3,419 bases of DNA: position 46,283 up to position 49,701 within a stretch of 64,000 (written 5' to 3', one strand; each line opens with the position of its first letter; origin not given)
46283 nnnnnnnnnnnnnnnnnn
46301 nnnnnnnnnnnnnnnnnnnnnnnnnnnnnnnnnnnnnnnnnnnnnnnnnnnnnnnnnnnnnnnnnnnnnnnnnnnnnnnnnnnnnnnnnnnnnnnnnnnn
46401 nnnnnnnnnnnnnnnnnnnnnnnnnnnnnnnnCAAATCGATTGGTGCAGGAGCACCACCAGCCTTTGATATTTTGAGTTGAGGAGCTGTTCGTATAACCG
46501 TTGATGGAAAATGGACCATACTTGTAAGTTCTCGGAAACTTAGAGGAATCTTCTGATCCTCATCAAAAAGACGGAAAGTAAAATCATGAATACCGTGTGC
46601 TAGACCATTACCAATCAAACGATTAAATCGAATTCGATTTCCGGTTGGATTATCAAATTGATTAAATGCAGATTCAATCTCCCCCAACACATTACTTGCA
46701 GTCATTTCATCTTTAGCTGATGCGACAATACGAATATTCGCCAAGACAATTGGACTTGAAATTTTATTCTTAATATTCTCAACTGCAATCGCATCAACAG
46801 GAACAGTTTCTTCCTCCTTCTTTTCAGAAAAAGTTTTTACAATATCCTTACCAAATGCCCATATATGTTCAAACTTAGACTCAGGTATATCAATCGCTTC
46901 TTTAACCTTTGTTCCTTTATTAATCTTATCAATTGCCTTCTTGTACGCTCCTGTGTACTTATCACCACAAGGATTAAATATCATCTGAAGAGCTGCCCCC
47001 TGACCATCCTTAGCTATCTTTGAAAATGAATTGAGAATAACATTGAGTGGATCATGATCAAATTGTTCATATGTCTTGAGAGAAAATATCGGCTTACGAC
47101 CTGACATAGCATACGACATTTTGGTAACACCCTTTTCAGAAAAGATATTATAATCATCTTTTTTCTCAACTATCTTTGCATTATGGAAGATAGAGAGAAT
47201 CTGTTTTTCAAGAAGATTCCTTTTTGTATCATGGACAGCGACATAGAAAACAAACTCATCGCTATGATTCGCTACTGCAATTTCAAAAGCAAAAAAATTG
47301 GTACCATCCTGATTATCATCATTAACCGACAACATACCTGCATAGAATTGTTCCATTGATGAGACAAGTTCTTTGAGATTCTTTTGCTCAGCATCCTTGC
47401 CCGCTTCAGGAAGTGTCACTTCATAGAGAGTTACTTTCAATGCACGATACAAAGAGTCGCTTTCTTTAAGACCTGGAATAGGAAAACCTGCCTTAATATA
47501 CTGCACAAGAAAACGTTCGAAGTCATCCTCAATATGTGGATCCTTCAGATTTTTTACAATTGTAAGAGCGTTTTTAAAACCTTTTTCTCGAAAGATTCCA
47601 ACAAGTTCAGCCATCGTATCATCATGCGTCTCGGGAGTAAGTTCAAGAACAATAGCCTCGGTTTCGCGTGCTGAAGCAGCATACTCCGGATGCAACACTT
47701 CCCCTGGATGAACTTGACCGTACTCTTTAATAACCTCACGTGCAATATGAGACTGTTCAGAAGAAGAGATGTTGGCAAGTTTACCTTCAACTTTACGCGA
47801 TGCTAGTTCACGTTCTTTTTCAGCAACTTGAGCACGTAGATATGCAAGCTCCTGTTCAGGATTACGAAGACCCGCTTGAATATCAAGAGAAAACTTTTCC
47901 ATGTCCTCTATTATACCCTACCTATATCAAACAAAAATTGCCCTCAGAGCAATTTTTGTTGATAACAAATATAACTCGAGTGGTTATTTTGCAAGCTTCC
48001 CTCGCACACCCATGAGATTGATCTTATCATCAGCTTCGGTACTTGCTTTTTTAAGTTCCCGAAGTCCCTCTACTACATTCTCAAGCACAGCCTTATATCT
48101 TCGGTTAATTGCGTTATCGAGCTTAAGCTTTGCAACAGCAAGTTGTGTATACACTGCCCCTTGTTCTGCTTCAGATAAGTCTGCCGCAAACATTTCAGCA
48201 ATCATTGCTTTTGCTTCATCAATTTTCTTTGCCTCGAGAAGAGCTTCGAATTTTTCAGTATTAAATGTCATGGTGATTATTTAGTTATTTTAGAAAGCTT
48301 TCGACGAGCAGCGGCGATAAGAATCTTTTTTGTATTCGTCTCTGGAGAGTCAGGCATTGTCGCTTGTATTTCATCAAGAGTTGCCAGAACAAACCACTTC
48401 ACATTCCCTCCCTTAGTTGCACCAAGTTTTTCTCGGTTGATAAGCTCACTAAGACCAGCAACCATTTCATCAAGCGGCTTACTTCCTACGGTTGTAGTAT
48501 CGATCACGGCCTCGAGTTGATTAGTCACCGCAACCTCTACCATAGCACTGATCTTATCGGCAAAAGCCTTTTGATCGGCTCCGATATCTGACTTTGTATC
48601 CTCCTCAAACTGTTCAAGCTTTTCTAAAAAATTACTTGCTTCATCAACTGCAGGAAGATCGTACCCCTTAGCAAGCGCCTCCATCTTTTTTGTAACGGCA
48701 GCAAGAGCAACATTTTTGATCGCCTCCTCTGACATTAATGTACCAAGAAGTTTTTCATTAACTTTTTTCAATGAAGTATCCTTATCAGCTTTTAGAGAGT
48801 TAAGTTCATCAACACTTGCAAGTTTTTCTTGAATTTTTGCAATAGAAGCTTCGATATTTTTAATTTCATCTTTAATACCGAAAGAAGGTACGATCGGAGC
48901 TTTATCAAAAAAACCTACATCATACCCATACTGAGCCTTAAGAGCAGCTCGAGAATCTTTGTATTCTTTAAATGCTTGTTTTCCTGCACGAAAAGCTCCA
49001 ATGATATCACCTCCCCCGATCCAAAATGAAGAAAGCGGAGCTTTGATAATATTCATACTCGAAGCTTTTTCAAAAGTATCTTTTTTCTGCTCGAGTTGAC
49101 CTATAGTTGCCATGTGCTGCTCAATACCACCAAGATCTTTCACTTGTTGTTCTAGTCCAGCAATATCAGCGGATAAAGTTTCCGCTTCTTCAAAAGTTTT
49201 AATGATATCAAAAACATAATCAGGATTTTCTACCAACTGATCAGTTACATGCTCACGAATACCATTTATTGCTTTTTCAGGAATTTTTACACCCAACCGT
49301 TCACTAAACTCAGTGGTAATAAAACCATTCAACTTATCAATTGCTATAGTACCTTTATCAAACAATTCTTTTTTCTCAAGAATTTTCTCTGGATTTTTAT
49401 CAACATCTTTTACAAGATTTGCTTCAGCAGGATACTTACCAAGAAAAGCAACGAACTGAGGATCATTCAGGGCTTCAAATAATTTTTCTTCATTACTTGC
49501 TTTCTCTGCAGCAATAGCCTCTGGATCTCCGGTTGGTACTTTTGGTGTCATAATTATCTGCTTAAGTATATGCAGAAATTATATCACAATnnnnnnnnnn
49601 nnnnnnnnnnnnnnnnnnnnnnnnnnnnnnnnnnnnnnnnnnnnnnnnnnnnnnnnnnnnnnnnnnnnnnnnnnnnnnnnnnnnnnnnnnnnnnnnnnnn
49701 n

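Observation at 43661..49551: Five-gene minus-strand operon built around a 968-aa soluble T4CP/VirB4-like ATPase with coiled-coil partners and an extended NDK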

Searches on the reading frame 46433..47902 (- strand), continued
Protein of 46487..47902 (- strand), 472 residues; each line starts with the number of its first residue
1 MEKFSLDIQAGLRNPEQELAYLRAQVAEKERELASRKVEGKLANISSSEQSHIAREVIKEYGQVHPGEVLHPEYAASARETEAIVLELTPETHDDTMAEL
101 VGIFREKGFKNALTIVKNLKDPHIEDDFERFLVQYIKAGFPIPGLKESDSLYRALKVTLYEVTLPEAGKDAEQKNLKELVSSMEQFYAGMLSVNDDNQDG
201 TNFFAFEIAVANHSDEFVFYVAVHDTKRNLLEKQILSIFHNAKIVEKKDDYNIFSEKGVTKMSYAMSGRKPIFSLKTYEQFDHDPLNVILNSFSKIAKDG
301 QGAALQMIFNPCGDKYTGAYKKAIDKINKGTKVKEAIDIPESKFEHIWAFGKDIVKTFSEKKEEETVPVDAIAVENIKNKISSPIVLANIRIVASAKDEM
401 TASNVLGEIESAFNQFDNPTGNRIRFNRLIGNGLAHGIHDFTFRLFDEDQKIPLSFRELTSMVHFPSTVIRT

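Call 74: fold_search(model_id=the predicted structure, library=pdb)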
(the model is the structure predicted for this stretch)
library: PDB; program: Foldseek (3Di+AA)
matches with E <= 10: 723; with E <= 0.001: 8
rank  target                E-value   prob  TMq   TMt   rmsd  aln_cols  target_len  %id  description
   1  7o42_A                2.4e-06  1.00  0.33  0.19   9.3       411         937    8  TrwK/VirB4unbound trimer of dimers complex (with Hcp1) from the R388 type IV secretion system determined by cryo-EM. (released 2022-06-22)
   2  7o42_E                2.9e-06  1.00  0.34  0.20  10.1       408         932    7  TrwK/VirB4unbound trimer of dimers complex (with Hcp1) from the R388 type IV secretion system determined by cryo-EM. (released 2022-06-22)
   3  7o43_A                1.3e-05  1.00  0.34  0.23   7.8       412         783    8  TrwK/VirB4unbound dimer complex from R388 type IV secretion system determined by cryo-EM. (released 2022-06-22)
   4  8rtb_B                1.5e-05  1.00  0.33  0.25   8.9       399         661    7  Extended inner membrane complex (IMC) protomer structure (TrwM/VirB3-TrwK/VirB4-TrwI/VirB6-TrwG/VirB8-TrwE/VirB10) fro (released 2024-06-19)
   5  7o41_B                2.5e-05  1.00  0.34  0.26   8.1       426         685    8  Hexameric composite model of the Inner Membrane Complex (IMC) with the Arches from the fully-assembled R388 type IV se (released 2022-06-22)
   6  7o43_B                1.5e-04  1.00  0.33  0.22   8.4       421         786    9  TrwK/VirB4unbound dimer complex from R388 type IV secretion system determined by cryo-EM. (released 2022-06-22)
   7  8rtd_g                2.5e-04  1.00  0.30  0.22   8.3       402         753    8  Stalk-Arches-IMC structure from the fully-assembled R388 type IV secretion system determined by cryo-EM. (released 2024-06-19)
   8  7o41_A                3.8e-04  1.00  0.32  0.22   8.9       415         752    8  Hexameric composite model of the Inner Membrane Complex (IMC) with the Arches from the fully-assembled R388 type IV se (released 2022-06-22)
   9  3dtz_A                9.9e-03  0.51  0.14  0.28  20.6       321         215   10  Crystal structure of Putative Chlorite dismutase TA0507 (released 2008-08-05)
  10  3dtz_C                1.4e-02  0.41  0.14  0.27  20.5       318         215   11  Crystal structure of Putative Chlorite dismutase TA0507 (released 2008-08-05)
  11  2y08_B                1.5e-02  0.91  0.24  0.24   8.5       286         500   10  Structure of the substrate-free FAD-dependent tirandamycin oxidase TamL (released 2011-06-29)
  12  4wws_A                1.5e-02  0.38  0.14  0.24  21.6       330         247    9  Structure of Chlorite dismutase-like Protein from Listeria monocytogenes (released 2015-02-04)
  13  4pzf_A                1.7e-02  0.80  0.20  0.20  10.0       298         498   10  Berberine bridge enzyme G164A variant, a reticuline dehydrogenase (released 2014-04-23)
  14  3dtz_D                1.8e-02  0.38  0.14  0.27  20.8       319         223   10  Crystal structure of Putative Chlorite dismutase TA0507 (released 2008-08-05)
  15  4wws_D                2.0e-02  0.41  0.14  0.25  19.9       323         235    8  Structure of Chlorite dismutase-like Protein from Listeria monocytogenes (released 2015-02-04)
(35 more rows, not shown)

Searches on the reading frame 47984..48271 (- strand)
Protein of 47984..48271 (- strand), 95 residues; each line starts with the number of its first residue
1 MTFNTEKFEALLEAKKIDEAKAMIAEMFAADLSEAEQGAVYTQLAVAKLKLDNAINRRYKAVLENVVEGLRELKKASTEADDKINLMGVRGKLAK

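Call 3: search_protein_families(library=pfam, proteins=[window:47984-48271:-], max_evalue=0.1)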
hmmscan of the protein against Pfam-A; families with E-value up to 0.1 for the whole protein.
window:47984-48271:- (95 aa): 1 family
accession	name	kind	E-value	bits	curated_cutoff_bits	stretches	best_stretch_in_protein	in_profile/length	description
PF22775.2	GA_3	-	0.098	13.6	27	0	29-84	12-67/100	GA-like domain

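Call 4: search_protein_families(library=ncbifam, proteins=[window:47984-48271:-], max_evalue=0.1)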
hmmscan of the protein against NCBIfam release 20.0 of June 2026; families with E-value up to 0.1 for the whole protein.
window:47984-48271:- (95 aa): 0 families

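Call 41: search_protein_families(library=padloc, proteins=[window:47984-48271:-], max_evalue=0.01)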
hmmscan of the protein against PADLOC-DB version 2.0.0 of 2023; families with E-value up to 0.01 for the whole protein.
window:47984-48271:- (95 aa): 1 family
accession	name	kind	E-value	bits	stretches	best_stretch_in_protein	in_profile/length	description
PDLC01747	Cas1g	-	0.0024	14.6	1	32-94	289-350/523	-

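Call 42: search_protein_families(library=phrogs, proteins=[window:47984-48271:-], max_evalue=0.01)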
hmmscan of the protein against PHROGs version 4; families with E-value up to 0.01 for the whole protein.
window:47984-48271:- (95 aa): 0 families

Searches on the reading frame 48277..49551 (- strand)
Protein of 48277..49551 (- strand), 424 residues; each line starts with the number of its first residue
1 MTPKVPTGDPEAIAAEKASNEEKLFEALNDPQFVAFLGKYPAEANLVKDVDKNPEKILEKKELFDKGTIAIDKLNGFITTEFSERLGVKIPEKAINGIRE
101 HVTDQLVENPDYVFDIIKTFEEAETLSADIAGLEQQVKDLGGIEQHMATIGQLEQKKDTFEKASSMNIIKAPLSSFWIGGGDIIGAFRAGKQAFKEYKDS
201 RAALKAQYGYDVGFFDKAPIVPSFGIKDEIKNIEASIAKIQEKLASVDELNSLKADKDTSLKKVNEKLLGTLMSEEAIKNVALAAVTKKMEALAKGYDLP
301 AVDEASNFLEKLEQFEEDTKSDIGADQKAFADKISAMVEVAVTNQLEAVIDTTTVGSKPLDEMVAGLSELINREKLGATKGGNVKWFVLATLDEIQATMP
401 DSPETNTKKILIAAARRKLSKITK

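Call 3: search_protein_families(library=pfam, proteins=[window:48277-49551:-], max_evalue=0.1)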
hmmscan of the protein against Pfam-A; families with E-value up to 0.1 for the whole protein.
window:48277-49551:- (424 aa): 0 families

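Call 4: search_protein_families(library=ncbifam, proteins=[window:48277-49551:-], max_evalue=0.1)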
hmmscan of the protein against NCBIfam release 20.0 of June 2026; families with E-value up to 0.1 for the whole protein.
window:48277-49551:- (424 aa): 2 families
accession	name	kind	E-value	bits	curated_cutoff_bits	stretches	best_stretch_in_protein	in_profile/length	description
NF010514.0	PRK13922.12-4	equivalog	0.009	15.2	337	1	93-148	51-106/276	rod shape-determining protein MreC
TIGR04211.1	SH3_and_anchor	equivalog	0.075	12.6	65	0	227-291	72-136/198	TIGR04211 family SH3 domain-containing protein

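Call 33: find_homologous_proteins(query=window:48277-49551:-, max_evalue=0.001)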
Query window:48277-49551:- (424 aa): 1 proteins with E <= 0.001 among 8000 candidates.
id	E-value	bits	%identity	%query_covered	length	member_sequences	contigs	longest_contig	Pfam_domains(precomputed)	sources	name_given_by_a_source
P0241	2.1e-264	894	100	100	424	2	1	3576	-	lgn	-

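Call 41: search_protein_families(library=padloc, proteins=[window:48277-49551:-], max_evalue=0.01)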
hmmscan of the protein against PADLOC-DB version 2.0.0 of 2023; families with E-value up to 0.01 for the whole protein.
window:48277-49551:- (424 aa): 0 families

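Call 42: search_protein_families(library=phrogs, proteins=[window:48277-49551:-], max_evalue=0.01)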
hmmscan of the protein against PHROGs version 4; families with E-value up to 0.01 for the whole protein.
window:48277-49551:- (424 aa): 0 families
